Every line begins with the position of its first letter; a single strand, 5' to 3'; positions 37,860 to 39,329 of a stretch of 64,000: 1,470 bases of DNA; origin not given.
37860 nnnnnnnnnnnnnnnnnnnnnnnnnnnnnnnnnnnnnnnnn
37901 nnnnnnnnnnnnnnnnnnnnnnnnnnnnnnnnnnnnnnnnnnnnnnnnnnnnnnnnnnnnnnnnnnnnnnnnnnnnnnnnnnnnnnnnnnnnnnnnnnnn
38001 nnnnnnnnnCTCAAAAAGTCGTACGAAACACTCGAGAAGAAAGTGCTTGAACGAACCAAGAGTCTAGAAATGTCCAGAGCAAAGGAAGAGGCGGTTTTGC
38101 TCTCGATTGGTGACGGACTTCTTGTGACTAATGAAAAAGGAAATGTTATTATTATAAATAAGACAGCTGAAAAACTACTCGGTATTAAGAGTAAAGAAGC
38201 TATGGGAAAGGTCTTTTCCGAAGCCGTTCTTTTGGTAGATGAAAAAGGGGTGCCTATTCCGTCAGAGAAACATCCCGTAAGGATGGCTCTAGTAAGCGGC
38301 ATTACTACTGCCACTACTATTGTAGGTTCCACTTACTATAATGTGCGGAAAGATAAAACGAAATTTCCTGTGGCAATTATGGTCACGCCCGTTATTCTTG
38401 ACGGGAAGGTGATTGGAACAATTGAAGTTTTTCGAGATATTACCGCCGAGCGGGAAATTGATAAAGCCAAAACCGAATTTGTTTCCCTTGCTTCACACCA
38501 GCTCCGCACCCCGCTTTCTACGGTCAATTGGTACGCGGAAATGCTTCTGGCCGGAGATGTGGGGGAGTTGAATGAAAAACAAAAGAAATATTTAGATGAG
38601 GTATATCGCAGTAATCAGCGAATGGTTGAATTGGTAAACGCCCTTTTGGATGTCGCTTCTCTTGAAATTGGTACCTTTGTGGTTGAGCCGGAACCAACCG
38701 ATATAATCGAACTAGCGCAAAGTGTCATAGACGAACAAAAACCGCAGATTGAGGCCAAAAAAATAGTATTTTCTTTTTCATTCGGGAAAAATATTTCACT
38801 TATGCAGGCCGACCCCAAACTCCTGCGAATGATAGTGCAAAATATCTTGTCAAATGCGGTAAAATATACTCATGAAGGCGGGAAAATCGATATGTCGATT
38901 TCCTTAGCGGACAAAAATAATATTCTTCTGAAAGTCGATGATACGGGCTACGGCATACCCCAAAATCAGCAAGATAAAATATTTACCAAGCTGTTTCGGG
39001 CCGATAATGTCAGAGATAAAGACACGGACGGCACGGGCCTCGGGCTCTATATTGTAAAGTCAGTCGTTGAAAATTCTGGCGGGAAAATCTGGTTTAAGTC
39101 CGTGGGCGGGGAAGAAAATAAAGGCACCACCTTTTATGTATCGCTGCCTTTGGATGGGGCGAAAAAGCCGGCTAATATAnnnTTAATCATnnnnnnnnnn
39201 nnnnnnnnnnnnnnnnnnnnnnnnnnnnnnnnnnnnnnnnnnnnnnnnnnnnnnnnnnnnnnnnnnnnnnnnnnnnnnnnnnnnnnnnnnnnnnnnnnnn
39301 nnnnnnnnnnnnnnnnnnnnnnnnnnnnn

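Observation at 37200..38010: Histidine kinase with a long in-frame tandem-repeat (heptad) array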

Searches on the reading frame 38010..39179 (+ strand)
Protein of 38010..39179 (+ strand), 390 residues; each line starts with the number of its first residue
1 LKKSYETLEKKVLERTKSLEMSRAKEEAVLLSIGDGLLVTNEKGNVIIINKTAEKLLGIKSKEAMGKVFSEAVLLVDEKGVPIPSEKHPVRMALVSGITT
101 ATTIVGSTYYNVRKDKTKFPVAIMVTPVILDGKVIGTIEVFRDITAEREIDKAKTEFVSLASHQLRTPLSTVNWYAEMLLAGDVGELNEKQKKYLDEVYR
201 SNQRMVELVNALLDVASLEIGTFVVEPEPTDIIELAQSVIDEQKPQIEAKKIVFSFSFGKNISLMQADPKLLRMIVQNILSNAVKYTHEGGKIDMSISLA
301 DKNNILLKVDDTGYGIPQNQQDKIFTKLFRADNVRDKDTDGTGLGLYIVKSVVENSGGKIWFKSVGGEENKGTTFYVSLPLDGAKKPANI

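Call 23: find_related_loci(query=window:38010-39179:+, collection=metagenome_contigs, flank=4000)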
Query window:38010-39179:+ (390 aa) in metagenome_contigs; peptide patterns used: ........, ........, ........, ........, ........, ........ (x = any residue, [..] = any of these).
600 stretches matched a pattern (row limit reached: there are more); 503 encode a relative of the query (tblastn E <= 1e-3); the best 80 are kept; 80 distinct loci.
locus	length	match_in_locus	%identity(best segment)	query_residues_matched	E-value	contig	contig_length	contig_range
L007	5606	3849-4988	79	1-383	0e+0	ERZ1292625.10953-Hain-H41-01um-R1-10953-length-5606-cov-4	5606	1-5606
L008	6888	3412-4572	78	1-390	0e+0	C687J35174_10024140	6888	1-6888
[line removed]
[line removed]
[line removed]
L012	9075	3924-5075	77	1-388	0e+0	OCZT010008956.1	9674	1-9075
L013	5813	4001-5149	78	1-386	0e+0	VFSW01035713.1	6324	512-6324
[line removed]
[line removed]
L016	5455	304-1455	74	1-388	0e+0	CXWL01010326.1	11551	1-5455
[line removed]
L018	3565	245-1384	71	1-386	0e+0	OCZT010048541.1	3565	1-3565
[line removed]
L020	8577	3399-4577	61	1-390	2e-159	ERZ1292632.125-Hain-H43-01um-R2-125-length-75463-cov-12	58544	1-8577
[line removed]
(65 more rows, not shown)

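Call 24: find_related_loci(query=window:38010-39179:+, collection=genome_contigs, flank=4000)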
Query window:38010-39179:+ (390 aa) in genome_contigs; peptide patterns used: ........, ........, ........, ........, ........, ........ (x = any residue, [..] = any of these).
599 stretches matched a pattern (row limit reached: there are more); 545 encode a relative of the query (tblastn E <= 1e-3); the best 80 are kept; 80 distinct loci.
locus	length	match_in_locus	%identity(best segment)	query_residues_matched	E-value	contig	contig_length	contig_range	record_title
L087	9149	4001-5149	79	1-386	0e+0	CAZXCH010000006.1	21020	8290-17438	MAG TPA_asm: uncultured Candidatus Saccharibacteria bacterium isolate binchicken_co241_385 genome assembly, contig: NODE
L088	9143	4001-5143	78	1-386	0e+0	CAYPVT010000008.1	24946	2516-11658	MAG TPA_asm: uncultured Candidatus Saccharibacteria bacterium isolate SRP062349_co2_260 genome assembly, contig: NODE_10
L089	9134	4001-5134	77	1-381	0e+0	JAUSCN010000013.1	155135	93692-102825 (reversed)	MAG: bacterium isolate E14_concoct.bin.140 E14_k141_1692772, whole genome shotgun sequence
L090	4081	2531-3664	76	1-381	0e+0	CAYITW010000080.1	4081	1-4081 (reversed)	MAG TPA_asm: uncultured Candidatus Saccharibacteria bacterium isolate ERP119705_co5_455 genome assembly, contig: NODE_32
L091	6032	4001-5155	74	1-388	0e+0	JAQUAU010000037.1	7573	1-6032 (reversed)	MAG: Candidatus Paceibacterota bacterium isolate STC_91 NODE_25175_length_7573_cov_3.509267_Sandtown_C, whole genome sho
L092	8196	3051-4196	76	1-386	0e+0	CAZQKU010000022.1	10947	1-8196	MAG TPA_asm: uncultured Candidatus Saccharibacteria bacterium isolate binchicken_co3_590 genome assembly, contig: NODE_1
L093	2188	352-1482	72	1-383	0e+0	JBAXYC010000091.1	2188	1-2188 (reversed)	MAG: bacterium isolate ELA755 MAG755_91, whole genome shotgun sequence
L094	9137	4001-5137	74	1-383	7e-180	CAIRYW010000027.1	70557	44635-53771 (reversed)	uncultured bacterium isolate AlinenLipids_bin-2449 genome assembly, contig: bin-2449:27/29, whole genome shotgun sequenc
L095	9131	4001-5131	70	1-383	3e-177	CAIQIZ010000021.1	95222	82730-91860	uncultured bacterium isolate AM-2014_bin-3837 genome assembly, contig: bin-3837:21/31, whole genome shotgun sequence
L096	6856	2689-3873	65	1-386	1e-168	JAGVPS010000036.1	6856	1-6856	MAG: Candidatus Paceibacterota bacterium isolate DeMMO3_58 c_000000094616, whole genome shotgun sequence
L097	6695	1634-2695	68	23-382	6e-157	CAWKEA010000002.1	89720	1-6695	MAG: uncultured bacterium isolate MFD01223.bin.1.27 genome assembly, contig: contig_109288, whole genome shotgun sequenc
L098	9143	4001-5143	64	1-386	1e-152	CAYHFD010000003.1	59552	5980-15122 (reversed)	MAG TPA_asm: uncultured Candidatus Saccharibacteria bacterium isolate ERP119705_co11_13 genome assembly, contig: NODE_30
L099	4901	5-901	75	86-386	5e-151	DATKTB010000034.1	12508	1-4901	MAG TPA_asm: Candidatus Paceibacterota bacterium isolate SMAG_U14070 k141_230425, whole genome shotgun sequence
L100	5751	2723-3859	58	12-386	2e-147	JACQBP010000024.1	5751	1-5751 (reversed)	MAG: Candidatus Liptonbacteria bacterium isolate NC_groundwater_945_Pr1_S-0.2um_45_49 Montesol18-Sp2_coassembly_scaffold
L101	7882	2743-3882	58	2-386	3e-143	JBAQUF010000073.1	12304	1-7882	MAG: Patescibacteria group bacterium isolate MFD12006_ilm_asm_bin4 k127_92942, whole genome shotgun sequence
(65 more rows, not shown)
